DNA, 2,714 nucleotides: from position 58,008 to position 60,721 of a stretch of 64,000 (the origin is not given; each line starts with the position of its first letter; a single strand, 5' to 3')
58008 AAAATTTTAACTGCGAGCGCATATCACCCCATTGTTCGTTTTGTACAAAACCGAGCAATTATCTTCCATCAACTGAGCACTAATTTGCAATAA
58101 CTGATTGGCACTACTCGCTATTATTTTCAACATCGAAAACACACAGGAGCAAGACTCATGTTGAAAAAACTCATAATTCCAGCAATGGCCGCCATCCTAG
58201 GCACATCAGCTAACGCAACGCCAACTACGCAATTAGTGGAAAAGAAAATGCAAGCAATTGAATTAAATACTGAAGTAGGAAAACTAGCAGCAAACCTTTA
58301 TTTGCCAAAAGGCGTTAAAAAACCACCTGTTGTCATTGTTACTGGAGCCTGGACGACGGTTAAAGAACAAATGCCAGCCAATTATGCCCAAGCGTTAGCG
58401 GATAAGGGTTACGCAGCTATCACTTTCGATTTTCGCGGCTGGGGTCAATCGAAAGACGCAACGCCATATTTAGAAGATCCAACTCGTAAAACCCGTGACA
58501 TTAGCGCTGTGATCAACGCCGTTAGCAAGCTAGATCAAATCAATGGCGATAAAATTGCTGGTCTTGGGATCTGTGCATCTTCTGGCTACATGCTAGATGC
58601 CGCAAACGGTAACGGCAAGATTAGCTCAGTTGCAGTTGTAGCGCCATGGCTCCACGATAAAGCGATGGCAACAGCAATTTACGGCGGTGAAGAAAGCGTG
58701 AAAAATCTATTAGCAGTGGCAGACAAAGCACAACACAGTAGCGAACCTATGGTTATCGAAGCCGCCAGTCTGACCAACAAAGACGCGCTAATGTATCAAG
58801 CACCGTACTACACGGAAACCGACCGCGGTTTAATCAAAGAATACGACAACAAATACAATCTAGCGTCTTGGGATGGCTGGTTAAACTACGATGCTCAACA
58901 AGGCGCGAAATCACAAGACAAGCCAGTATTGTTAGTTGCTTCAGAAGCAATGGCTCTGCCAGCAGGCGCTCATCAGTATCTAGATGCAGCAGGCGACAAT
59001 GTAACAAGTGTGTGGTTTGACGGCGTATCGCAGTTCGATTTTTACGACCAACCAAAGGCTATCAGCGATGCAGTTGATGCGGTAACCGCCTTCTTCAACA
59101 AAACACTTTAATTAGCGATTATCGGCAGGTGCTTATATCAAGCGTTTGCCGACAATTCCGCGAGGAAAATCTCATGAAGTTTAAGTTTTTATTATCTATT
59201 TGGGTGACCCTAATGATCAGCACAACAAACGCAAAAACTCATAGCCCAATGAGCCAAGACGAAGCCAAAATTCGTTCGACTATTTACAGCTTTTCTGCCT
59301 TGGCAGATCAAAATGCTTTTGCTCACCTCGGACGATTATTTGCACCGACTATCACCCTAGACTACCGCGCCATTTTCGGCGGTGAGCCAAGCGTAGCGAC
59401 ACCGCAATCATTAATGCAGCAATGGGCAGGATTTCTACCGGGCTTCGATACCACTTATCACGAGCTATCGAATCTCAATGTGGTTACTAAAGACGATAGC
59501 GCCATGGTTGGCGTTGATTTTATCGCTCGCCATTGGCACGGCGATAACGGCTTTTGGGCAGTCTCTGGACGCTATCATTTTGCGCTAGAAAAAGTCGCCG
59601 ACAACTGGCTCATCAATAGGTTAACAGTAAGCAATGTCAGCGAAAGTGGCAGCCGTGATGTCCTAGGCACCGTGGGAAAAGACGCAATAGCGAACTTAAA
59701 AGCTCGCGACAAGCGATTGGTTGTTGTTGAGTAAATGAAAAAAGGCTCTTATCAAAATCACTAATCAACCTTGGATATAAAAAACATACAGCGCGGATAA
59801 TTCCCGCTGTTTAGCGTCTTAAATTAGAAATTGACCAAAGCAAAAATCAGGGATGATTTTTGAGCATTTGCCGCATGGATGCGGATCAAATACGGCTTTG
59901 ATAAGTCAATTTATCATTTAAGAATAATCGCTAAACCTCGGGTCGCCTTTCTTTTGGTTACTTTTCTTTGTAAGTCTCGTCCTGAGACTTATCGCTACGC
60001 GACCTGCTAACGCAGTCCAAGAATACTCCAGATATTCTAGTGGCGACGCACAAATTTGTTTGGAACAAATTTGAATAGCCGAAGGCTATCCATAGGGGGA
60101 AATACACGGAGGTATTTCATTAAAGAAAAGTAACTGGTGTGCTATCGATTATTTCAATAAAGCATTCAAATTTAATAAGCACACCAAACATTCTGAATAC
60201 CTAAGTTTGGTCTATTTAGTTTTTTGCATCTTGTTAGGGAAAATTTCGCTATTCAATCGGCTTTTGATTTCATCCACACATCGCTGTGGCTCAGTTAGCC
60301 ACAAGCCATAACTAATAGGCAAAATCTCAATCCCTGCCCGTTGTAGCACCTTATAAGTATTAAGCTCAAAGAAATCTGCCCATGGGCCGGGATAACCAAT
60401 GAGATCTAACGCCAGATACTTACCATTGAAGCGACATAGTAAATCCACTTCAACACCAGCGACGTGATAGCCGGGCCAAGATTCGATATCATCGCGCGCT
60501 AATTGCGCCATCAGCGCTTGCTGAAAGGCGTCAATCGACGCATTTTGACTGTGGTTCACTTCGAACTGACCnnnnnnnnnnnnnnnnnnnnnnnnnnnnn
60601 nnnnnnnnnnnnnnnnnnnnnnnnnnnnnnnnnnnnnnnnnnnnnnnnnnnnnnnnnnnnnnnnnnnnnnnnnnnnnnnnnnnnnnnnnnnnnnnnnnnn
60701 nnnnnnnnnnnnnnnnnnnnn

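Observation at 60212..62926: Single-gene helicase-nuclease (Upf1-like SF1 helicase plus C-terminal restriction-endonuclease-like domain), a candidate Hhe-like defence protein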

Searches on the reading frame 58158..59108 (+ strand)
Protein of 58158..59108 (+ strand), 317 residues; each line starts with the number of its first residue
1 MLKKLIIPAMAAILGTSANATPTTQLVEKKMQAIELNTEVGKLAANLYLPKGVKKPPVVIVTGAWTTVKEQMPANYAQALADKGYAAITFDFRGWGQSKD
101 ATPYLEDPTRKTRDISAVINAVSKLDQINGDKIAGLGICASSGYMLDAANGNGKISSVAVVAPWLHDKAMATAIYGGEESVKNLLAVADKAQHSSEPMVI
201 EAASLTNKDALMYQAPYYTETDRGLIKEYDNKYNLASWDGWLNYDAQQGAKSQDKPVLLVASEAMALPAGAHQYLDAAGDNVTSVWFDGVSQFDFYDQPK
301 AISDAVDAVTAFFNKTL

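Call 70: search_protein_families(library=padloc, alignment_id=A4, max_evalue=0.00001)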
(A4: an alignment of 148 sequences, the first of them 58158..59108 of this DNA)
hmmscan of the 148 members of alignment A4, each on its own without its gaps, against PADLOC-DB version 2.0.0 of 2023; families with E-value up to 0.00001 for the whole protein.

A. member 1, window:58158-59108:+ (317 aa): 0 families

B. families by the number of members that match (of 148 scanned): 22 families
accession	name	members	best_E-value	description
PDLC04629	PDC-M40A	1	2.4e-19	-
PDLC04140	mad8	1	4.2e-17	mads_8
PDLC04103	HerA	1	5e-14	-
PDLC02707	PbeA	1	1.7e-13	PbeA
PDLC04105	HerA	1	1.1e-12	-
PDLC02614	DrmC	1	2.5e-11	DrmC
PDLC01055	HerA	1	2.8e-11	Type III coevolved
PDLC00441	ThsC2|ThsC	1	2.7e-10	HIT family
PDLC03855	LmuA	1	3.2e-10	-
PDLC03659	mREase_IV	1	8.2e-10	Type IV methyl-directed restriction enzyme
PDLC02704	PbeA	1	1.5e-09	PbeA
PDLC04917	PDC-S12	1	7.3e-09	-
PDLC03924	MkoC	1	2.2e-08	-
PDLC00758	Effector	1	1.2e-07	Phospholipase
PDLC03928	PsyrT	1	1.6e-07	-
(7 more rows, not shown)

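Call 71: search_protein_families(library=pfam, alignment_id=A4, max_evalue=0.00001)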
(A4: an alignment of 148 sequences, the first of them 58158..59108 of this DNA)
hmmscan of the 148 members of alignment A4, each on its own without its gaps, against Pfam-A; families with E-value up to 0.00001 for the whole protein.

A. member 1, window:58158-59108:+ (317 aa): 5 families
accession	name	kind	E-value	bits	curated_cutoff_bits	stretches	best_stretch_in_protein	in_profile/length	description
PF02129.25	Peptidase_S15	-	3.6e-08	33.9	23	1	42-233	4-203/262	X-Pro dipeptidyl-peptidase (S15 family)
PF12697.13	Abhydrolase_6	-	1.1e-06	30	26.3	1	58-304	1-216/217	Alpha/beta hydrolase family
PF06500.17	FrsA-like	-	1.2e-06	28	22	1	23-166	160-301/414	Esterase FrsA-like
PF12146.15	Hydrolase_4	-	1.9e-06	27.8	27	1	74-170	21-116/239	Serine aminopeptidase, S33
PF01738.24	DLH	-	2.1e-06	27.9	21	1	44-163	2-129/217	Dienelactone hydrolase family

B. families by the number of members that match (of 148 scanned): 178 families (the first 25 are shown)
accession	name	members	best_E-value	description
PF00990.26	GGDEF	4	1.8e-51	Diguanylate cyclase, GGDEF domain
PF07690.21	MFS_1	3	4.4e-45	Major Facilitator Superfamily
PF03466.25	LysR_substrate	3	5.1e-22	LysR substrate binding domain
PF00126.33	HTH_1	3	3.5e-17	Bacterial regulatory helix-turn-helix protein, lysR family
PF12146.15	Hydrolase_4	3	5.3e-08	Serine aminopeptidase, S33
PF00593.30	TonB_dep_Rec_b-barrel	2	2.1e-61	TonB dependent receptor-like, beta-barrel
PF00144.29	Beta-lactamase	2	3.7e-57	Beta-lactamase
PF00892.27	EamA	2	1.2e-30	EamA-like transporter family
PF05598.16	DUF772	2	8.3e-22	Transposase domain (DUF772)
PF07715.20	Plug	2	2.4e-18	TonB-dependent Receptor Plug Domain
PF12697.13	Abhydrolase_6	2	7.4e-18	Alpha/beta hydrolase family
PF09346.15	SMI1_KNR4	2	1.5e-15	SMI1 / KNR4 family (SUKH-1)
PF10604.15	Polyketide_cyc2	2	2.8e-12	Polyketide cyclase / dehydrase and lipid transport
PF07719.23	TPR_2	2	3.6e-06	Tetratricopeptide repeat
PF05872.18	HerA_C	1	2.1e-185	Helicase HerA-like C-terminal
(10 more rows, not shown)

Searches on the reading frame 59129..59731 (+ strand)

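Call 77: search_protein_families(library=pfam, proteins=[window:59129-59731:+], max_evalue=0.001)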
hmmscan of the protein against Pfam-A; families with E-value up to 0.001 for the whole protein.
window:59129-59731:+ (201 aa): 1 family
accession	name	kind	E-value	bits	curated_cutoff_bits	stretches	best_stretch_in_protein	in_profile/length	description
PF13577.12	SnoaL_4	-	2.2e-17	63.7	24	1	42-166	3-126/126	SnoaL-like domain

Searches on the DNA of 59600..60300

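Call 57: search_rna_families(source=window, start=59600, end=60300, threshold=evalue, max_evalue=1)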
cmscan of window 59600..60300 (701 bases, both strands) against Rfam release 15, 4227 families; matches with E-value up to 1: 2.
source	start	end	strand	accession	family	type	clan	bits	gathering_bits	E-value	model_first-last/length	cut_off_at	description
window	59812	59928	+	RF01731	TwoAYGGAY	Cis-reg;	CL00106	43.6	43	1.2e-05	1-168/168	no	TwoAYGGAY RNA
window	60102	60228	-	RF01295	SCARNA7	Gene; snRNA; snoRNA; scaRNA;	-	13.2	65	0.58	1-330/330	no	Small Cajal body-specific RNA 7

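Call 59: search_rna_families(source=window, start=59700, end=60100, threshold=gathering, show_alignments=1)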
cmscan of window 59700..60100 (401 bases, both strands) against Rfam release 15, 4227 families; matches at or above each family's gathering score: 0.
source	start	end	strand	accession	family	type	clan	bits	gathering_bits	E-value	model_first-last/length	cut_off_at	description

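Call 61: search_rna_families(source=window, start=59740, end=60000, threshold=evalue, max_evalue=0.01, show_alignments=1)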
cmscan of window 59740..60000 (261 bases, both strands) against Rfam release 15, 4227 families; matches with E-value up to 0.01: 1.
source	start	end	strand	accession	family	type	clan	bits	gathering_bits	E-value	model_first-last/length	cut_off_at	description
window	59812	59928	+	RF01731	TwoAYGGAY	Cis-reg;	CL00106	43.6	43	4.3e-06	1-168/168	no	TwoAYGGAY RNA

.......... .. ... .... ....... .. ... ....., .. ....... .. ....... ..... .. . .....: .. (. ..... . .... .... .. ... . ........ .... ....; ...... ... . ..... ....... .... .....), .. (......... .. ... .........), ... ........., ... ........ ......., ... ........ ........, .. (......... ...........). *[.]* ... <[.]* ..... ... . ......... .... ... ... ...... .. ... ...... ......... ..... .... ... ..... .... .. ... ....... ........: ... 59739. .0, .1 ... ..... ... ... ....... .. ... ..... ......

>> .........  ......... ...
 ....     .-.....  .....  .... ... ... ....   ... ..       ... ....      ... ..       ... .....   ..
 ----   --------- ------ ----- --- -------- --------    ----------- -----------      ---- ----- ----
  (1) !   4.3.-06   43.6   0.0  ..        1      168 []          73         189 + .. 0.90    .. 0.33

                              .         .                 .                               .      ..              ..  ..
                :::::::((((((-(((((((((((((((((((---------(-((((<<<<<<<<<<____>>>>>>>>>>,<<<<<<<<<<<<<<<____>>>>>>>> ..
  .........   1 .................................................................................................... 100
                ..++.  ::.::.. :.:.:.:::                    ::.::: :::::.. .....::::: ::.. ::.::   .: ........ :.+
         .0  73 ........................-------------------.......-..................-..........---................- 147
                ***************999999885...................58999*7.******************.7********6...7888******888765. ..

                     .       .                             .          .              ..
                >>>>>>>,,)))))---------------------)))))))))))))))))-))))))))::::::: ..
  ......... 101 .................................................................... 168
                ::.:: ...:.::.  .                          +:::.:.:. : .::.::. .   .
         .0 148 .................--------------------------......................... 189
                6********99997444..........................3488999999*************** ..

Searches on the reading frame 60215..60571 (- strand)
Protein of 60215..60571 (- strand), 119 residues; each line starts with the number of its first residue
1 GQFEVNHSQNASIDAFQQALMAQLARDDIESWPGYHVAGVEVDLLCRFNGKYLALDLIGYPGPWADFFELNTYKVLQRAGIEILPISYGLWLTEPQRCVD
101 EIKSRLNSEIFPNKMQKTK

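Call 27: search_solved_structures(query=A2, max_evalue=10, show_alignments=3)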
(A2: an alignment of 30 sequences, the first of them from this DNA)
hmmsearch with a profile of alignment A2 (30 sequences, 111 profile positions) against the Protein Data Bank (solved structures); distinct sequences matched with E-value up to 10: 0.

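Call 28: find_homologous_proteins(query=A2, max_evalue=0.001)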
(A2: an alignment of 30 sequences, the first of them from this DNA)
Query A2 (30 sequences) (119 aa, profile of the alignment): 11 proteins with E <= 0.001 among 601 candidates.
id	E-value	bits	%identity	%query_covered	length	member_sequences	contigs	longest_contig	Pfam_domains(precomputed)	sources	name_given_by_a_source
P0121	1.0e-48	182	60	91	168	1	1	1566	-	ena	-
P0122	9.6e-48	179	59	89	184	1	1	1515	-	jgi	jgi:hypothetical protein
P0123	3.7e-47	177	55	88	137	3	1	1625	-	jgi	-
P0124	1.3e-46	175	58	89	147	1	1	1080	-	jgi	-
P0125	2.2e-46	174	58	89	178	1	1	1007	-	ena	-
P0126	4.0e-46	173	57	89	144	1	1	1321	-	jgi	jgi:hypothetical protein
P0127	5.6e-45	170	55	91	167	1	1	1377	-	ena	-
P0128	3.8e-41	157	46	91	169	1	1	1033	-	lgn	-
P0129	5.4e-40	154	44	87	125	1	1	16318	-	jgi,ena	jgi:hypothetical protein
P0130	9.6e-39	150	64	74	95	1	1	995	-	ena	-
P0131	1.8e-23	101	62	46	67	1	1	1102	-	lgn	-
